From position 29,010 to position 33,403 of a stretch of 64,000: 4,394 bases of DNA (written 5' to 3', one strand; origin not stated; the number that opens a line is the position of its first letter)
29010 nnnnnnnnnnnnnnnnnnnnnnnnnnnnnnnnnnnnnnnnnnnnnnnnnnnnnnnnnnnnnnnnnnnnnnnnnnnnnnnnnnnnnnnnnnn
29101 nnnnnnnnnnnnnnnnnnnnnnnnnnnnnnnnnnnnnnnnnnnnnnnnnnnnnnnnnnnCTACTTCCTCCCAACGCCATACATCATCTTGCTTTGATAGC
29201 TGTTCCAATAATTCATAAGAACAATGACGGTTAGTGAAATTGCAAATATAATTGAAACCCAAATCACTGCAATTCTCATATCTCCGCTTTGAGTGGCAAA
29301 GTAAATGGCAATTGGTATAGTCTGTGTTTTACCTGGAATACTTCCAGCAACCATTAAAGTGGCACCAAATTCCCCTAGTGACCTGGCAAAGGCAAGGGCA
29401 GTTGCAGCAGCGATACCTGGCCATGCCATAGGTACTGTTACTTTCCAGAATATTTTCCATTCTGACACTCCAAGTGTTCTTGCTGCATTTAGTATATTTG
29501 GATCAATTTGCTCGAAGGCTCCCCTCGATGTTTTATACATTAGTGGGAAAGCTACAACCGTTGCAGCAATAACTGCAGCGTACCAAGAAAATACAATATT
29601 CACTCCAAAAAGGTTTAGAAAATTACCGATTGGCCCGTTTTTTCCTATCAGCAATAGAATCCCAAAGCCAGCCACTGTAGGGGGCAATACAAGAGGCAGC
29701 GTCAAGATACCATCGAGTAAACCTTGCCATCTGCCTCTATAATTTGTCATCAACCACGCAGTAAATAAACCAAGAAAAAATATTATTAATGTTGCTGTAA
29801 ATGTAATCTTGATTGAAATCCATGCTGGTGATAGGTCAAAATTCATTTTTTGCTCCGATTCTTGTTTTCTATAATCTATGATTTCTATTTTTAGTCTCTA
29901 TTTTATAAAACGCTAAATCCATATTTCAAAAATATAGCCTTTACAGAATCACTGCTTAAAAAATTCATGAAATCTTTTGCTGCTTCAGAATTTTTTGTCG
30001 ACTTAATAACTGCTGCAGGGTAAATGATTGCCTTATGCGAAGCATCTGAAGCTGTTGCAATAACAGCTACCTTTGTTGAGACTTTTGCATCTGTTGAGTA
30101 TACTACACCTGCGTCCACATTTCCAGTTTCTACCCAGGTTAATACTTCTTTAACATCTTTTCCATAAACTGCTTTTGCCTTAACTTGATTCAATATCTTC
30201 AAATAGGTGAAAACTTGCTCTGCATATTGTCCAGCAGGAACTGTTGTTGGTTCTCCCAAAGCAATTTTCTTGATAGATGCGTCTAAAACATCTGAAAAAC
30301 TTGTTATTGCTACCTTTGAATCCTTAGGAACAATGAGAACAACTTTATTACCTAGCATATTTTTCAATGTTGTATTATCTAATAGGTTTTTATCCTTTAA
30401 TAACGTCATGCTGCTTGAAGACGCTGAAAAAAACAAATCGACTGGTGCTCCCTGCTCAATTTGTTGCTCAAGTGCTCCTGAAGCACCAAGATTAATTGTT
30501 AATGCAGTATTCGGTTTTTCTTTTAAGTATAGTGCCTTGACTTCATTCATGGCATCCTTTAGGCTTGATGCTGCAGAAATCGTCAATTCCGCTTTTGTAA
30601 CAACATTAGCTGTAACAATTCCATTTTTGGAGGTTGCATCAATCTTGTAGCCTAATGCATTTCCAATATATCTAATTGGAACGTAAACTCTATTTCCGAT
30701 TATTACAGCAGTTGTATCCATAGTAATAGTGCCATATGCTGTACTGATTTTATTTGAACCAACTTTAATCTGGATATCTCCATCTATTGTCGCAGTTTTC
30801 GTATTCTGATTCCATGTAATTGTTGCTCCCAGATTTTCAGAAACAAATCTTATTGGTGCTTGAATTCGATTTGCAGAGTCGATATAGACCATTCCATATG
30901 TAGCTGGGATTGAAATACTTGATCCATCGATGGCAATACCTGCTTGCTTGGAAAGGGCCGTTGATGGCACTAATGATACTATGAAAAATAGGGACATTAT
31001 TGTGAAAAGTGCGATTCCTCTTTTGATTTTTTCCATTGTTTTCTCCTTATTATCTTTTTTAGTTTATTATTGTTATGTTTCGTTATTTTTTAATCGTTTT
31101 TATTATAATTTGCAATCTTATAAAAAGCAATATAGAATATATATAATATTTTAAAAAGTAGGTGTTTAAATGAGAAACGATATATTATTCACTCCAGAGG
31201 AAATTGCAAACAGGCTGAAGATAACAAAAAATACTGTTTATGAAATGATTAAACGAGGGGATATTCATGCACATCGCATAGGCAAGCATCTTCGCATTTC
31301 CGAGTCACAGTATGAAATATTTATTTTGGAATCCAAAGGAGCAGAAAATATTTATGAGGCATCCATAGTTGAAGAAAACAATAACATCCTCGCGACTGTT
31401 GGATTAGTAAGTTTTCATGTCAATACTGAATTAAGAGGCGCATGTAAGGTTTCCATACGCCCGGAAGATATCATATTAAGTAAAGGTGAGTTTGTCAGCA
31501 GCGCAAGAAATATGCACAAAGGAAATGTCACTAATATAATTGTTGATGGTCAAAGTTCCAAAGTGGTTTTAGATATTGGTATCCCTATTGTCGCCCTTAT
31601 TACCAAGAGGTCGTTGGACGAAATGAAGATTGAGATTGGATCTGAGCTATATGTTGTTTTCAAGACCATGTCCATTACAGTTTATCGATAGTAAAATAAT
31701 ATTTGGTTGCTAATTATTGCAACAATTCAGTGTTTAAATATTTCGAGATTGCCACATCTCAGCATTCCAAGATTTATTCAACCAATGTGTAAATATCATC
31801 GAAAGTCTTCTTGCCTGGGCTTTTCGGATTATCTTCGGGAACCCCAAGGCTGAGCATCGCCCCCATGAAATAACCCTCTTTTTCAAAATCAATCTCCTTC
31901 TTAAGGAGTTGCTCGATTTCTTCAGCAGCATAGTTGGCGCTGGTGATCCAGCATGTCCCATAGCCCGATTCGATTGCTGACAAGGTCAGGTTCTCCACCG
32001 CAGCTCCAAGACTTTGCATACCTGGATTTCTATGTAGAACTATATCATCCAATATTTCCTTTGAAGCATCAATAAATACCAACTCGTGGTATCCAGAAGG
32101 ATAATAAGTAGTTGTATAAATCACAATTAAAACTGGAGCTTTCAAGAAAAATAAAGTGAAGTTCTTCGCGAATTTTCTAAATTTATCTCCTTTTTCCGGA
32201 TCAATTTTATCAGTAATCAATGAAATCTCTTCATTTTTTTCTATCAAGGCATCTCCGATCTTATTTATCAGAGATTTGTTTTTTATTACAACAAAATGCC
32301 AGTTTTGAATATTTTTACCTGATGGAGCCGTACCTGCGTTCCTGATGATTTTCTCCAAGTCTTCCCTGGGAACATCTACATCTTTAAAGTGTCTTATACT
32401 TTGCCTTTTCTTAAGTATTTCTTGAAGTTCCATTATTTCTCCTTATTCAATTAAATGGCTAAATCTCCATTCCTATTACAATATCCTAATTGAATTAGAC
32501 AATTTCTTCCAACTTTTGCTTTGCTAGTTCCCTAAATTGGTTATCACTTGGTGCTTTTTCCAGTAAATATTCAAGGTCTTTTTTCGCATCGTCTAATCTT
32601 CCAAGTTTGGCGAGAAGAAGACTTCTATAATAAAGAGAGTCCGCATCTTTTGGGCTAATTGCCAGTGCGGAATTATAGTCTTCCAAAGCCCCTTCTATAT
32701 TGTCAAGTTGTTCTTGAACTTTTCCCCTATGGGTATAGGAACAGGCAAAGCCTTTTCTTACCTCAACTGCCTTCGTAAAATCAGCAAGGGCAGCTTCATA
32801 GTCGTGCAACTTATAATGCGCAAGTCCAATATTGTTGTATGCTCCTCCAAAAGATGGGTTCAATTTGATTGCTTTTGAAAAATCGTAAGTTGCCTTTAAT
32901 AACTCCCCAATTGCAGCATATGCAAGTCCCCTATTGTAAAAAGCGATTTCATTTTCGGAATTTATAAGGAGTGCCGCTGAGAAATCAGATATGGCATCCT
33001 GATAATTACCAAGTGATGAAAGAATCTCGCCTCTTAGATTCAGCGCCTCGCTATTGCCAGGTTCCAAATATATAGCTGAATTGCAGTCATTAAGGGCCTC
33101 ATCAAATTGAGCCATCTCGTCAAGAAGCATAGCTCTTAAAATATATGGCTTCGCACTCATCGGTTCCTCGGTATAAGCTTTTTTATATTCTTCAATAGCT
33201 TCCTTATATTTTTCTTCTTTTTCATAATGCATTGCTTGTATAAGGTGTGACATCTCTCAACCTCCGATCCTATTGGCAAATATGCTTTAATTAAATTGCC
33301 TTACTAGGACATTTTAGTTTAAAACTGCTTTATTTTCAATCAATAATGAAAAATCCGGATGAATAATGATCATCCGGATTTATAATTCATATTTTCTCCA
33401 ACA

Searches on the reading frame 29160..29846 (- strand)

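Call 34: search_protein_families(library=pfam, max_evalue=0.000001, proteins=[window:29160-29846:-])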
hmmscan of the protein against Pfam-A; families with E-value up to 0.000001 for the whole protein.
window:29160-29846:- (228 aa): 1 family
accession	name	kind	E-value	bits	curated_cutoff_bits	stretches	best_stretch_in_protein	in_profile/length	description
PF00528.27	BPD_transp_1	-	3.8e-20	72.8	26.4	1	24-209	3-172/184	Binding-protein-dependent transport system inner membrane component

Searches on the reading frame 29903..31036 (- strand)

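Call 34: search_protein_families(library=pfam, max_evalue=0.000001, proteins=[window:29903-31036:-])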
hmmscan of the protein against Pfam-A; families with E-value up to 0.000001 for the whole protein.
window:29903-31036:- (377 aa): 3 families
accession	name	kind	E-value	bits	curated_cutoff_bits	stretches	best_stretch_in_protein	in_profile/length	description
PF13531.11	SBP_bac_11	-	2.9e-57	194.5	25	1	151-374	1-226/227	Bacterial extracellular solute-binding protein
PF01547.30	SBP_bac_1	-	1.1e-22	81.9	26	1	157-366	2-306/307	Bacterial extracellular solute-binding protein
PF07833.16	Cu_amine_oxidN1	-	4.4e-22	78.5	24.2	1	51-141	14-106/108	Copper amine oxidase N-terminal domain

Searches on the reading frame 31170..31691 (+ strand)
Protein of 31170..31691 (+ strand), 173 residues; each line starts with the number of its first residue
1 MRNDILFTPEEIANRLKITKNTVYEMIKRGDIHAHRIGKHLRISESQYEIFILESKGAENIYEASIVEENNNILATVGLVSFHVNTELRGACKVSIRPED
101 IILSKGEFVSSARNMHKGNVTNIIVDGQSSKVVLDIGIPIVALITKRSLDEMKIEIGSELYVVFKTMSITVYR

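Call 34: search_protein_families(library=pfam, max_evalue=0.000001, proteins=[window:31170-31691:+])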
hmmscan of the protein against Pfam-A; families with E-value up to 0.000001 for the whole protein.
window:31170-31691:+ (173 aa): 2 families
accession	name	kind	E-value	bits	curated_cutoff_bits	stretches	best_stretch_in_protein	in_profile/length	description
PF12728.13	HTH_17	-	7.1e-13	49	27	1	6-46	1-41/51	Helix-turn-helix domain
PF03459.23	TOBE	-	5.9e-08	33.3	22.3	1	110-170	1-63/64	TOBE domain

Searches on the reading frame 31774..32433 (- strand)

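Call 34: search_protein_families(library=pfam, max_evalue=0.000001, proteins=[window:31774-32433:-])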
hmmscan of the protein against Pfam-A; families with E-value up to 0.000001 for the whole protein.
window:31774-32433:- (219 aa): 2 families
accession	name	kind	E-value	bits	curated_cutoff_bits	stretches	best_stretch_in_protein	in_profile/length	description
PF00881.29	Nitroreductase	-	1e-27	97.8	23.5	1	7-185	1-156/167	Nitroreductase family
PF14512.11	TM1586_NiRdase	-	1.4e-07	31.8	27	0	8-54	140-188/215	Putative TM nitroreductase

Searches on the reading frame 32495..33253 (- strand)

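Call 34: search_protein_families(library=pfam, max_evalue=0.000001, proteins=[window:32495-33253:-])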
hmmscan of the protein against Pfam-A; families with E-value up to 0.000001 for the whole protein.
window:32495-33253:- (252 aa): 15 families
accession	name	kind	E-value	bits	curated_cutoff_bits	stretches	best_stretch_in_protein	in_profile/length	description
PF00515.34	TPR_1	-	8.3e-41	136.6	27.8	2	138-166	3-31/34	Tetratricopeptide repeat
PF07719.23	TPR_2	-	7.2e-38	126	27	0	138-165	3-30/34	Tetratricopeptide repeat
PF13414.12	TPR_11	-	1.5e-27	95.5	26.8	1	75-116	1-42/42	TPR repeat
PF13181.12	TPR_8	-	9e-26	88.2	25.7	0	138-166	3-31/34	Tetratricopeptide repeat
PF13371.12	TPR_9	-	7e-24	84.1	35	1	186-245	11-70/73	Tetratricopeptide repeat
PF13431.12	TPR_17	-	1.2e-23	81.8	24.4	0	57-88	2-33/34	Tetratricopeptide repeat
PF13432.12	TPR_16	-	2.6e-19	69.7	32.7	0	142-204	3-65/65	Tetratricopeptide repeat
PF13424.12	TPR_12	-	2.2e-13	50.6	30.1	0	138-201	5-76/77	Tetratricopeptide repeat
PF14559.12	TPR_19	-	8.2e-13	48.9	25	0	13-75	4-66/68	Tetratricopeptide repeat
PF13428.12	TPR_14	-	2.3e-10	40.5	23.5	0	176-207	7-38/44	Tetratricopeptide repeat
PF14853.12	Fis1_TPR_C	-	1.3e-08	35.3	25.3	0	205-245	2-42/53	Fis1 C-terminal tetratricopeptide repeat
PF01239.28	PPTA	-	9.7e-08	31.8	29.5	0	51-80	2-31/32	Protein prenyltransferase alpha subunit repeat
PF13174.12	TPR_6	-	2e-07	31.6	26.3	0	205-236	1-32/33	Tetratricopeptide repeat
PF12895.13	ANAPC3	-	4.9e-07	30.4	27.2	0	14-89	3-77/82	Anaphase-promoting complex, cyclosome, subunit 3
PF13374.12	TPR_10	-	6e-07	29.7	27.5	0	138-167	4-33/42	Tetratricopeptide repeat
